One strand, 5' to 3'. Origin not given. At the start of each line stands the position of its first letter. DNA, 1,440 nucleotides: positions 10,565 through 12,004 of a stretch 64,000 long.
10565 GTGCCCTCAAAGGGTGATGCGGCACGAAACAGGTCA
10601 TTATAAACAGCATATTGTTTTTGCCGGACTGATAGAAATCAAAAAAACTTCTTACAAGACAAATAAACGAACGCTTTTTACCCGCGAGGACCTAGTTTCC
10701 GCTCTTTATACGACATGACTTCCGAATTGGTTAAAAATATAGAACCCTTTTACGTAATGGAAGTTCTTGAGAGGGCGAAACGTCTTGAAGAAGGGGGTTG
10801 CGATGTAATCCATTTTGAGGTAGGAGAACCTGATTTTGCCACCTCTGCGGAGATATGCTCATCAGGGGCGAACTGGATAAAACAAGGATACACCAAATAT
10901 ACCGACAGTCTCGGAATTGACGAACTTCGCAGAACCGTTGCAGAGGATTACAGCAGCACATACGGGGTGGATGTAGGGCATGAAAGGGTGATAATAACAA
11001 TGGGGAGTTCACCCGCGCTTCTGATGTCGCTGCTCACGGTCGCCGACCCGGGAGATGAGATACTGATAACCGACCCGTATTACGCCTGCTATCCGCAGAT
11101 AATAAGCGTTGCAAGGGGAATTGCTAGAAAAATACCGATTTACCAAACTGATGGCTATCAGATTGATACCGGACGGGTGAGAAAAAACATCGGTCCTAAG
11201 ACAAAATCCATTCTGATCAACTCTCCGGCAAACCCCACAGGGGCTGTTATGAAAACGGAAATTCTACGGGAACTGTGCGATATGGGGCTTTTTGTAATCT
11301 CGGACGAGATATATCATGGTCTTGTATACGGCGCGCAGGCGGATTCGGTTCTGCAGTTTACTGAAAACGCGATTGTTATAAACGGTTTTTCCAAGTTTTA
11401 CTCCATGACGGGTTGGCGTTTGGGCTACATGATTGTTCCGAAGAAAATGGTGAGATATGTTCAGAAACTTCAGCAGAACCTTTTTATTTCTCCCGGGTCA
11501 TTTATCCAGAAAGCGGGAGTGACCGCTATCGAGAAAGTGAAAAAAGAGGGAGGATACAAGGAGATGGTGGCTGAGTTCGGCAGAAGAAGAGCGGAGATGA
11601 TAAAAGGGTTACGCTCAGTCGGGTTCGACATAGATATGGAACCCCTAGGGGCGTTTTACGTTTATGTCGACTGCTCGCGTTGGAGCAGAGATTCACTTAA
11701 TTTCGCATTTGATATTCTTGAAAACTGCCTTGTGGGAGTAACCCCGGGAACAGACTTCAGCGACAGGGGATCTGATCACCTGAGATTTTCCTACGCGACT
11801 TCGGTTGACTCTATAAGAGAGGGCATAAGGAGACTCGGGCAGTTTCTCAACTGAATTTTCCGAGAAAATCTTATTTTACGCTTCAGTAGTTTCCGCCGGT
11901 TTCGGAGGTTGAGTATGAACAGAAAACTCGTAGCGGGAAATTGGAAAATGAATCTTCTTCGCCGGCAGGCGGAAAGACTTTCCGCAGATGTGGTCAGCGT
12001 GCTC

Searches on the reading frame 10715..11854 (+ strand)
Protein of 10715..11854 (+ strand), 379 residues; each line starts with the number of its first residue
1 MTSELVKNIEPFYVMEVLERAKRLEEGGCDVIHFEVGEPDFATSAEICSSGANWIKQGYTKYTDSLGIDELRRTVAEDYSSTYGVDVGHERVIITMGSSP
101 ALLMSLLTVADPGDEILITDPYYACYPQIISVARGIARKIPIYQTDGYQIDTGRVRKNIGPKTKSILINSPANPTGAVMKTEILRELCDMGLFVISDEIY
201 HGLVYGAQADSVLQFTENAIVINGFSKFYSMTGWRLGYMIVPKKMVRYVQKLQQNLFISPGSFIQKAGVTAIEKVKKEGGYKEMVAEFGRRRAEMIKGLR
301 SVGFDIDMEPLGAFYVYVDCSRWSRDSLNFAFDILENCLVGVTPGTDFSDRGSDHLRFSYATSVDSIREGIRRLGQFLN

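Call 13: search_protein_families(library=pfam, proteins=[window:10715-11854:+])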
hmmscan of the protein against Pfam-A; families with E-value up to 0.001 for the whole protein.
window:10715-11854:+ (379 aa): 3 families
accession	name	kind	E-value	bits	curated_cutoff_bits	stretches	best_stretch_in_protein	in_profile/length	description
PF00155.27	Aminotran_1_2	-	5.1e-55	187.6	19.7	1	30-374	2-361/361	Aminotransferase class I and II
PF01053.26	Cys_Met_Meta_PP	-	2.5e-05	23.4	27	1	92-182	71-157/381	Cys/Met metabolism PLP-dependent enzyme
PF04864.19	Alliinase_C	-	0.00068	19.1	22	1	110-251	93-223/363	Allinase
